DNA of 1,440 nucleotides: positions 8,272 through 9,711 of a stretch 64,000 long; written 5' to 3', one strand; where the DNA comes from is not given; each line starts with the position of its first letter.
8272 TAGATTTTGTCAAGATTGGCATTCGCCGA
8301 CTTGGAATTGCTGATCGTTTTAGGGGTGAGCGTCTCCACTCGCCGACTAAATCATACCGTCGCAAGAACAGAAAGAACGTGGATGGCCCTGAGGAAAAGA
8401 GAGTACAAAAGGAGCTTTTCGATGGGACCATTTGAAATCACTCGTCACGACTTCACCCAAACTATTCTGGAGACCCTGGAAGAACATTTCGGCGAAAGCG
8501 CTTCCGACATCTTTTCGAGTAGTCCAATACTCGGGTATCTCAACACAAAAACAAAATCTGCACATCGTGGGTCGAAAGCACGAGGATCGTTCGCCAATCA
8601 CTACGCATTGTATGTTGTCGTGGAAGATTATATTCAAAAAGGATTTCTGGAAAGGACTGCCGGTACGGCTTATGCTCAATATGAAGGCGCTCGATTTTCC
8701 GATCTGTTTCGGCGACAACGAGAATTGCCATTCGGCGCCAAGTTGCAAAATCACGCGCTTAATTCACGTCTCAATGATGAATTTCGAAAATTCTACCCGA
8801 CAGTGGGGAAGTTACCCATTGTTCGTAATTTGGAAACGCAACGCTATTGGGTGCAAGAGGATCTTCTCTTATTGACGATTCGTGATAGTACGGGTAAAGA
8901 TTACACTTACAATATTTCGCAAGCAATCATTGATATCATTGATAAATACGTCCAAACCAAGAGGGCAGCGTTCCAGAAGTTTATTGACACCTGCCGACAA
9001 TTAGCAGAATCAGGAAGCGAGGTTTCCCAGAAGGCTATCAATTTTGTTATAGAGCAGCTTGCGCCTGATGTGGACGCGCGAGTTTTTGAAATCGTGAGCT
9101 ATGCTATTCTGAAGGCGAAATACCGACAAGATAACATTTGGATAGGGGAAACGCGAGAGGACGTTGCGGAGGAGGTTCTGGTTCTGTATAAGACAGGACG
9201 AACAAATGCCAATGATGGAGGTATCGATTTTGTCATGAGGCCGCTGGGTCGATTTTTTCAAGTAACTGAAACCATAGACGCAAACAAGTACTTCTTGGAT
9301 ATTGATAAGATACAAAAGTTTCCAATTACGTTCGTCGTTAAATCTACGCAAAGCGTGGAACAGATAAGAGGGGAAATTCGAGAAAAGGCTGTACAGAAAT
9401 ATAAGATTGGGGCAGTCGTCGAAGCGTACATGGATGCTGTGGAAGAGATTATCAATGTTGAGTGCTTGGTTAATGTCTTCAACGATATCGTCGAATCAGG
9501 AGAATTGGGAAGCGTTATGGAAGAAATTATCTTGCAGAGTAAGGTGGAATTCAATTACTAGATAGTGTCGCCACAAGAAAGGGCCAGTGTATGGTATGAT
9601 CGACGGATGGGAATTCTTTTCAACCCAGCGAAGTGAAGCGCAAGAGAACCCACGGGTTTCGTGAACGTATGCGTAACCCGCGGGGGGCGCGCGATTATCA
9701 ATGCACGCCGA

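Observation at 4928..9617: AT-richer defence island (GmrSD-like + type II-like R-M) with no integrase or transposase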

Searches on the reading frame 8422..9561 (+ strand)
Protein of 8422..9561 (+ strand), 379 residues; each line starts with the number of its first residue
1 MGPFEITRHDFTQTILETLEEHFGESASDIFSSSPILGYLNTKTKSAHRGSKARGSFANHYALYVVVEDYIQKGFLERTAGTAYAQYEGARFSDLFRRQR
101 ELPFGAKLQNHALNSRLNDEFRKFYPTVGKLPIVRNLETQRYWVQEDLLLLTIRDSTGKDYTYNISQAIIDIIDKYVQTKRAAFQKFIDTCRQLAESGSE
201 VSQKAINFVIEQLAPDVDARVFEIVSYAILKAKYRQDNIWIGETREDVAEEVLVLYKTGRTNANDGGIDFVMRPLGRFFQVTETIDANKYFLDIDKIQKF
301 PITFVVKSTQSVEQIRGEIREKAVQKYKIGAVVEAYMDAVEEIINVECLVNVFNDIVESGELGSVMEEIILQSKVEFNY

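Call 8: search_protein_families(library=pfam, proteins=[window:8422-9561:+], max_evalue=0.01)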
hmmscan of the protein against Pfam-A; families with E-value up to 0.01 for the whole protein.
window:8422-9561:+ (379 aa): 0 families

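Call 15: find_homologous_proteins(query=window:8422-9561:+)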
Query window:8422-9561:+ (379 aa): 6321 proteins with E <= 0.001 among 8000 candidates; the best 120 are listed.
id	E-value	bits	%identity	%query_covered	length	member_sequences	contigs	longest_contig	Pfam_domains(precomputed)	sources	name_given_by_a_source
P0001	6.5e-247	836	100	100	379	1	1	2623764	-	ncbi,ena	-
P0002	5.6e-222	754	90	100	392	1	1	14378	-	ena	-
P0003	5.5e-218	741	88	100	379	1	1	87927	-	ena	-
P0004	2.9e-216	735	87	100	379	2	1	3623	-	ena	-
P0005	6.2e-215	731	87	100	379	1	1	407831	-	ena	-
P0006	2.0e-210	716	85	100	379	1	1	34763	-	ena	-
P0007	1.6e-209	713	85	100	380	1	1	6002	-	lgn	-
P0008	7.1e-198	675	80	100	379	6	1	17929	-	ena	-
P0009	1.7e-197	674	79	100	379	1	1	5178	-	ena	-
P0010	2.6e-196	670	78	100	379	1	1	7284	-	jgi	-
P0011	3.5e-195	666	79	100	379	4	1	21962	-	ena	-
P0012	1.4e-194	664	78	100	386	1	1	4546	-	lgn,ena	-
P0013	1.1e-193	661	79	100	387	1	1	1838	-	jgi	-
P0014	1.1e-191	655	77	100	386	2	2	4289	-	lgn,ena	-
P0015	2.8e-191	653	76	100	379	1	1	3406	-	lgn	-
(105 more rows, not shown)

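Call 16: search_protein_families(library=ncbifam, proteins=[window:8422-9561:+], max_evalue=0.01)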
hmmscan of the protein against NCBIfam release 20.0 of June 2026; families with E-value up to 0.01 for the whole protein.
window:8422-9561:+ (379 aa): 0 families

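Call 17: search_protein_families(library=padloc, proteins=[window:8422-9561:+], max_evalue=0.01)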
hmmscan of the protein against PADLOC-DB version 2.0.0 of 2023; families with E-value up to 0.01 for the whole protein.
window:8422-9561:+ (379 aa): 1 family
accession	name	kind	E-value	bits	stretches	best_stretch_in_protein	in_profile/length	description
PDLC03455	REase_II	-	1.1e-152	506.7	1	6-378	3-367/382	Type II restriction enzyme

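Call 18: search_solved_structures(query=window:8422-9561:+, max_evalue=10)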
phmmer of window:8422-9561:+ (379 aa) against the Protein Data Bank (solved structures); distinct sequences matched with E-value up to 10: 2.
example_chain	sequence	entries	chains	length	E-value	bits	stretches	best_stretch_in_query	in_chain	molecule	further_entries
9e2g_0R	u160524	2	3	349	0.13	14.6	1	247-347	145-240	Nucleoside diphosphate kinase, putative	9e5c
6llq_A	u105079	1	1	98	9.1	8.5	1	298-359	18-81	VAL88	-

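Call 19: find_encoding_contigs(protein=P0001, flank=10000, max_places=4)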
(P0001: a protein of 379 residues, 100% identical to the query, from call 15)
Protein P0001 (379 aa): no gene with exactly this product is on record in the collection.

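Call 20: find_encoding_contigs(protein=P0003, flank=10000, max_places=4)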
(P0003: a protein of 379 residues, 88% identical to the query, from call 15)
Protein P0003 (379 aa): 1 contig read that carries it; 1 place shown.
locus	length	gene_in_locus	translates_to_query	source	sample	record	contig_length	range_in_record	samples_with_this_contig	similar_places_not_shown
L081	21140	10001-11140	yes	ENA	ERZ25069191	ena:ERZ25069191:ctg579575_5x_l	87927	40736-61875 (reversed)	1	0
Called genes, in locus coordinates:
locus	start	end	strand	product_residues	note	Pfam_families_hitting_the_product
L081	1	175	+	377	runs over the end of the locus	PF00712:DNA_pol3_beta, PF02767:DNA_pol3_beta_2, PF02768:DNA_pol3_beta_3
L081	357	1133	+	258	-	-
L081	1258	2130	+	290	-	PF12834:Phage_int_SAM_2, PF12835:Integrase_1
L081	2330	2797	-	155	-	PF13441:Gly-zipper_YMGG, PF13488:Gly-zipper_Omp (faint), PF05433:Rick_17kDa_Anti, PF16998:17kDa_Anti_2, PF16587: (weak)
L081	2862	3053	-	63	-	-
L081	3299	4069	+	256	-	PF00142:Fer4_NifH (faint), PF01656:CbiA, PF02374:ArsA_ATPase, PF06564:CBP_BcsQ, PF09140:MipZ (weak), PF10609:ParA, PF13614:AAA_31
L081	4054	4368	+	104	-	-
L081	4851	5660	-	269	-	PF14337:Abi_alpha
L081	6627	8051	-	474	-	PF13701:DDE_Tnp_1_4, PF01609:DDE_Tnp_1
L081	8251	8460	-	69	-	-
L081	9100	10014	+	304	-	PF01555:N6_N4_Mtase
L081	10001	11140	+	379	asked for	-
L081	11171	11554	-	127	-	PF00589:Phage_integrase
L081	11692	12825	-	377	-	PF05598:DUF772, PF01609:DDE_Tnp_1, PF13751:DDE_Tnp_1_6 (weak)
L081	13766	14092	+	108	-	PF05973:Gp49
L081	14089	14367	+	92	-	PF13560:HTH_31, PF12844:HTH_19 (weak), PF13443:HTH_26 (weak), PF01381:HTH_3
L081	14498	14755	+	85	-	-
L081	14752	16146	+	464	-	-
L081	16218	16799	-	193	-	PF00239:Resolvase, PF02796:HTH_7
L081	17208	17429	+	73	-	-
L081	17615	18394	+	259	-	PF26345:ScoMcrA_N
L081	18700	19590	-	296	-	-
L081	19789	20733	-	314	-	PF04754:Transposase_31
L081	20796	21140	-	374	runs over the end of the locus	PF13384:HTH_23 (faint), PF13560:HTH_31 (faint)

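Call 21: find_encoding_contigs(protein=P0005, flank=10000, max_places=4)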
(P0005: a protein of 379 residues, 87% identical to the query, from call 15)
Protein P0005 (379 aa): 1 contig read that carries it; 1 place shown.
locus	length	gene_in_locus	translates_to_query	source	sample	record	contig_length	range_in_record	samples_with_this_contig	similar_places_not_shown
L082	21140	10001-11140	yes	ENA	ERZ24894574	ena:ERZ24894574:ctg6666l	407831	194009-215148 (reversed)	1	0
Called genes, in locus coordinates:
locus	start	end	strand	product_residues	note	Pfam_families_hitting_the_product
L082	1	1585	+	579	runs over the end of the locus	PF04326:SLFN_AlbA_2, PF13749:HATPase_c_4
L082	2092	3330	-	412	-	PF13175:AAA_15 (faint), PF13304:AAA_21 (faint)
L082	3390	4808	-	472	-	PF00899:ThiF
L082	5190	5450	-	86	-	-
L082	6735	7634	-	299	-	PF00899:ThiF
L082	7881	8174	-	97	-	-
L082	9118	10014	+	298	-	PF01555:N6_N4_Mtase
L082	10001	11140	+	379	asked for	-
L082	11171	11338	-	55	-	-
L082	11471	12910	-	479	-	PF13304:AAA_21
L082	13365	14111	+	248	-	PF00005:ABC_tran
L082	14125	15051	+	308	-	PF00528:BPD_transp_1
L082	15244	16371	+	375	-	PF01555:N6_N4_Mtase, PF01844:HNH, PF14279:HNH_5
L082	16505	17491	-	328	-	PF13379:NMT1_2, PF09084:NMT1, PF12974:Phosphonate-bd (weak)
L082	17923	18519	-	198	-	PF05103:DivIVA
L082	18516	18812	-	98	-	PF02325:CCB3_YggT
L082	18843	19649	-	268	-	PF03446:NAD_binding_2 (faint), PF03807:F420_oxidored, PF14748:P5CR_dimer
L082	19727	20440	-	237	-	PF01168:Ala_racemase_N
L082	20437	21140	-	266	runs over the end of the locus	PF02578:Cu-oxidase_4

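Call 37: search_dna_similar(query=window:8422-9561:+, collection=plasmids, mode=protein, max_rows=15)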
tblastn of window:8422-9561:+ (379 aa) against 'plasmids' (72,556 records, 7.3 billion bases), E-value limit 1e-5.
Records with a match: 11; places in all: 14; records where one place covers at least 80% of the query: 8.
Best place of each record, by identity: 60-80% 1; <60% 10.
By first word of the organism name: Lactiplantibacillus 3; Leptospira 2; Escherichia 2; Klebsiella 2; Acetobacter 1; Enterobacter 1.
By predicted mobility (MOB-suite, as given by PLSDB): non-mobilizable 7; mobilizable 4.
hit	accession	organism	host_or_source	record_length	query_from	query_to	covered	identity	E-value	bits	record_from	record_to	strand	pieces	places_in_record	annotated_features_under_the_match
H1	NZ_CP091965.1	Leptospira noguchii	Homo sapiens,Cell culture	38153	4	379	99%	53.5%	7e-126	406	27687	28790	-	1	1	hypothetical protein | yhdJ: adenine-specific DNA-methyltransferase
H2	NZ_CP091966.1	Leptospira noguchii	Homo sapiens,Cell culture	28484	4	341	79%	49.7%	1e-80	306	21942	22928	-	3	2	none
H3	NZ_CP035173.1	Lactiplantibacillus plantarum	cell culture,food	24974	5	378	99%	37.2%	2e-63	226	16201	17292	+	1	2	restriction endonuclease | yhdJ: adenine-specific DNA-methyltransferase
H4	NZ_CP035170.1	Lactiplantibacillus plantarum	cell culture,food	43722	5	378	99%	37.2%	2e-63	226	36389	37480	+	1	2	restriction endonuclease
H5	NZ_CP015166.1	Acetobacter ascendens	single cell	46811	4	377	99%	35.9%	3e-61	220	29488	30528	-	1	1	hypothetical protein | helix-turn-helix transcriptional regulator | yhdJ: adenine-specific DNA-methyltransferase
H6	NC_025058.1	Escherichia coli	-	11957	16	377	96%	36.6%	4e-54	199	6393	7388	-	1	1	hypothetical protein | yhdJ: adenine-specific DNA-methyltransferase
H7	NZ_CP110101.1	Enterobacter asburiae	-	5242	26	377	93%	36.2%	2e-49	186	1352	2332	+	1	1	hypothetical protein | yhdJ: adenine-specific DNA-methyltransferase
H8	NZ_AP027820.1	Escherichia coli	Homo sapiens,whole organism,feces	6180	26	377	93%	36.0%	3e-49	185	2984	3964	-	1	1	type II restriction endonuclease | yhdJ: adenine-specific DNA-methyltransferase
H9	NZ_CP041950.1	Klebsiella pneumoniae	Homo sapiens,urine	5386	26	377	93%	36.0%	5e-49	184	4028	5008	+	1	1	type II restriction endonuclease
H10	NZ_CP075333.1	Lactiplantibacillus plantarum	whole organism,meat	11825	250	314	17%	59.1%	7e-14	81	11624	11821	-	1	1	none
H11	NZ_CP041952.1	Klebsiella pneumoniae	Homo sapiens,urine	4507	250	300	13%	72.5%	1e-14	83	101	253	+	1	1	none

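Call 38: search_dna_similar(query=window:8422-9561:+, collection=phages, mode=protein, max_rows=10)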
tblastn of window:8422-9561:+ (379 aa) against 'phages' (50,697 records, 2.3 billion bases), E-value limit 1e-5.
No match.

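Call 43: find_encoding_contigs(protein=P0002, flank=8000, max_places=3)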
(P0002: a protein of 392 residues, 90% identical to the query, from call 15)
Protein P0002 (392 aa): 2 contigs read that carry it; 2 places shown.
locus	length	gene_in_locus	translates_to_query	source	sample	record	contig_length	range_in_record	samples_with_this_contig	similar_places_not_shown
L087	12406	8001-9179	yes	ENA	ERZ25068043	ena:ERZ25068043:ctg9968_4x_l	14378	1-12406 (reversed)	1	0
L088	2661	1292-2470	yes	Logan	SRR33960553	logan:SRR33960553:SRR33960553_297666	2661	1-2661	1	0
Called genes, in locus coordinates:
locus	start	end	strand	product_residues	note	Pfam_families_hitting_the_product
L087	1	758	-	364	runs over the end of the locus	PF05729:NACHT (weak)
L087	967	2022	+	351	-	PF01609:DDE_Tnp_1, PF13546:DDE_5 (weak)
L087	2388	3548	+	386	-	PF01609:DDE_Tnp_1, PF13546:DDE_5 (weak)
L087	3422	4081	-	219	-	-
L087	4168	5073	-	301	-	PF00872:Transposase_mut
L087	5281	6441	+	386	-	PF01609:DDE_Tnp_1, PF13546:DDE_5 (weak)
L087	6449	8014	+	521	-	PF01555:N6_N4_Mtase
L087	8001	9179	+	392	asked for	-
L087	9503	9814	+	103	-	PF12762:DDE_Tnp_IS1595 (weak)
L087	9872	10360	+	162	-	-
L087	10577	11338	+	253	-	PF03050:DDE_Tnp_IS66, PF13817:DDE_Tnp_IS66_C (weak)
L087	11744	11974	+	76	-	-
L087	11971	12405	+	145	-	?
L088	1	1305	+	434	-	?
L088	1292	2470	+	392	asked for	-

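Call 44: find_encoding_contigs(protein=P0006, flank=8000, max_places=3)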
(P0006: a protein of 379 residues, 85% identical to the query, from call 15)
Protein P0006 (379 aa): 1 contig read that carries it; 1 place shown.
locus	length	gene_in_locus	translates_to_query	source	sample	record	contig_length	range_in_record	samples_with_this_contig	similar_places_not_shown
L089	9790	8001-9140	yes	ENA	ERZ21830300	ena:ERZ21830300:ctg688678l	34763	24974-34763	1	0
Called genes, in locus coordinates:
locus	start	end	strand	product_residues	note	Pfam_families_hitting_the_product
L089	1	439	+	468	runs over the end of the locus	PF27312:BilD_N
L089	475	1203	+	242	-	-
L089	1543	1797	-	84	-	-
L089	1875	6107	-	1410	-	-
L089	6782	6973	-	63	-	-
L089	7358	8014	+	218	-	PF01555:N6_N4_Mtase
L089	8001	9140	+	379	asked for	-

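Call 45: find_encoding_contigs(protein=P0008, flank=8000, max_places=3)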
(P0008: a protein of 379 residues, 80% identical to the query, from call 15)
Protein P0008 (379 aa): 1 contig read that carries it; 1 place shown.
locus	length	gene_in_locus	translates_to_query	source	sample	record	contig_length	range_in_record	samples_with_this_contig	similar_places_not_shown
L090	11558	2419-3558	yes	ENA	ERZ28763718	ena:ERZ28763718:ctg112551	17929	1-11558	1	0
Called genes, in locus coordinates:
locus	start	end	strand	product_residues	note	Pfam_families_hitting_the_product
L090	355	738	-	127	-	-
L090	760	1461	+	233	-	-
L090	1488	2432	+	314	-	PF01555:N6_N4_Mtase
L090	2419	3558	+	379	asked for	-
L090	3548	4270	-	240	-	-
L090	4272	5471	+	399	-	PF00665:rve, PF22483:Mu-transpos_C_2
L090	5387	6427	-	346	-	PF00872:Transposase_mut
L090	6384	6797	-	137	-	PF00872:Transposase_mut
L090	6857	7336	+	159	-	-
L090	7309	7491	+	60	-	-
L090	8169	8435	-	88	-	-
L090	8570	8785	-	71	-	-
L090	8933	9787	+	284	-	PF13365:Trypsin_2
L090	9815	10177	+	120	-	-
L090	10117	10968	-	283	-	PF12760:Zn_ribbon_IS1595 (weak), PF12762:DDE_Tnp_IS1595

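Call 72: predict_structure(alignment_id=A2)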
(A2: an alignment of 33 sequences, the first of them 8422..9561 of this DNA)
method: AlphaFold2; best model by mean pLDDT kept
length: 379 residues; sequences in the alignment: 33
mean_pLDDT: 79.9   pTM: 0.79
mean pLDDT of the five models: 79.9, 79.6, 78.3, 75.8, 75.2
residues with pLDDT >= 90: 139; 70-90: 154; 50-70: 53; < 50: 33
segments of 3 or more residues with pLDDT < 50: 238-267
pLDDT, mean of each block of 10 residues (from residue 1): 70 95 94 93 78 76 93 95 93 84 60 82 88 91 94 89 96 91 89 83 88 81 86 63 38 34 45 62 62 57 83 90 85 86 89 91 90 70
secondary structure, 60 per line:
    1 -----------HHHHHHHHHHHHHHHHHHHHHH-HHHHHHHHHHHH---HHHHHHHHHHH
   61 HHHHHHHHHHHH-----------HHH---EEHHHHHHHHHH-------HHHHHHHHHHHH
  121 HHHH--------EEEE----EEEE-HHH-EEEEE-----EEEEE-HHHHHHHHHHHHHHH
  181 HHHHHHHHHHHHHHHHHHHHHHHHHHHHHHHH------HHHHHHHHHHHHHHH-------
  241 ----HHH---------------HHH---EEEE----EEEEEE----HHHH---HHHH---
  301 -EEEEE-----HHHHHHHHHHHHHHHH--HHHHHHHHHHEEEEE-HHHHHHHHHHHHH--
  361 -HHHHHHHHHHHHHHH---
elements in order: H12-33 H35-46 H50-72 H92-101 H109-124 E133-136 E141-144 E150-154 E160-164 H166-212 H219-233 E269-272 E277-282 H287-290 H294-297 E302-306 H312-327 H330-339 E340-344 H346-358 H362-376

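Call 76: fold_search(model_id=the predicted structure, library=pdb)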
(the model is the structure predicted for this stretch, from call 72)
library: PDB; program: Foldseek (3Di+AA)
matches with E <= 10: 163; with E <= 0.001: 0
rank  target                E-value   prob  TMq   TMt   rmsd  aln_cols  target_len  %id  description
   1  6ekr                  2.2e-01  0.35  0.19  0.23  16.1       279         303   12  Crystal structure of Type IIP restriction endonuclease Kpn2I (released 2018-10-10)
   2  8snb_1E               5.4e-01  0.09  0.16  0.15  39.5       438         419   11  atomic model of sea urchin sperm doublet microtubule (48-nm periodicity) (released 2023-06-28)
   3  8yo3_A                8.2e-01  0.06  0.08  0.07  22.2       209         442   15  structure of phage T4 topoisomerase II central domain (released 2024-09-25)
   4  6wam_F                9.1e-01  0.28  0.18  0.16   7.4       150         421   13  Structure of Acinetobacter baumannii Cap4 SAVED/CARF-domain containing receptor (released 2020-06-17)
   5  6wan_F                1.0e+00  0.25  0.18  0.17   8.3       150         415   10  Structure of Acinetobacter baumannii Cap4 SAVED/CARF-domain containing receptor with the cyclic trinucleotide 3'3'3'-c (released 2020-06-17)
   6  1wdl_B                1.2e+00  0.54  0.13  0.08   5.4        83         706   13  fatty acid beta-oxidation multienzyme complex from Pseudomonas fragi, form II (native4) (released 2004-07-27)
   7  8ylu_A                1.5e+00  0.04  0.08  0.07  25.4       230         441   15  structure of phage T6 topoisomerase II central domain bound with DNA (released 2024-09-25)
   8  6wam_A                1.5e+00  0.21  0.18  0.16   7.4       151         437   12  Structure of Acinetobacter baumannii Cap4 SAVED/CARF-domain containing receptor (released 2020-06-17)
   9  6vm6_E                1.5e+00  0.20  0.17  0.16   7.4       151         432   12  Structure of Acinetobacter baumannii Cap4 SAVED/CARF-domain containing receptor with the cyclic trinucleotide 2'3'3'-c (released 2020-06-17)
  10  6vm6_C                1.6e+00  0.18  0.17  0.16   7.4       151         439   13  Structure of Acinetobacter baumannii Cap4 SAVED/CARF-domain containing receptor with the cyclic trinucleotide 2'3'3'-c (released 2020-06-17)
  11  6wq2_A                1.6e+00  0.06  0.09  0.18  20.0       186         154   11  Cryo-EM of the S. islandicus filamentous virus, SIFV (released 2020-07-29)
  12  3uww_B                1.7e+00  0.20  0.11  0.15   6.9        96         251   16  Crystal structure of Staphylococcus Aureus triosephosphate isomerase complexed with 3-phosphoglyceric acid (released 2012-10-17)
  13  6wam_B                1.8e+00  0.16  0.18  0.16   7.5       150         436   13  Structure of Acinetobacter baumannii Cap4 SAVED/CARF-domain containing receptor (released 2020-06-17)
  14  1xmx                  1.8e+00  0.06  0.13  0.13  16.2       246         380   10  Crystal structure of protein VC1899 from Vibrio cholerae (released 2004-11-16)
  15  3uwy_A                1.9e+00  0.18  0.11  0.15   7.7        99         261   14  Crystal structure of triosephosphate isomerase from Methicillin resistant Staphylococcus Aureus at 2.4 angstrom resolu (released 2012-10-17)
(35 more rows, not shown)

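Call 86: find_related_loci(query=A2, collection=viral_contigs, flank=5000)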
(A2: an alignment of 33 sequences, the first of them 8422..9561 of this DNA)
Query A2 (379 aa) in viral_contigs; peptide patterns used: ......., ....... (x = any residue, [..] = any of these).
62 stretches matched a pattern; 7 encode a relative of the query (tblastn E <= 1e-3); 7 distinct loci.
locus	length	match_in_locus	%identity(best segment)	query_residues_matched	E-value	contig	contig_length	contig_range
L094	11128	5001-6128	54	1-378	2e-138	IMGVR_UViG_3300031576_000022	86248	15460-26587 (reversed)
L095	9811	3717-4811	54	6-378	4e-135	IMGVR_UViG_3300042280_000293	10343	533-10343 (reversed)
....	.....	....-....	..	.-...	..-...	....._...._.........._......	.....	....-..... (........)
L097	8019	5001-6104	52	4-379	2e-122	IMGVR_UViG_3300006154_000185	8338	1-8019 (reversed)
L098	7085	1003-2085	52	6-378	1e-131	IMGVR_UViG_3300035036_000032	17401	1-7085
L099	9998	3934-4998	41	10-379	4e-75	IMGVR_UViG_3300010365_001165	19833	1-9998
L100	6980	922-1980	38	15-378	2e-64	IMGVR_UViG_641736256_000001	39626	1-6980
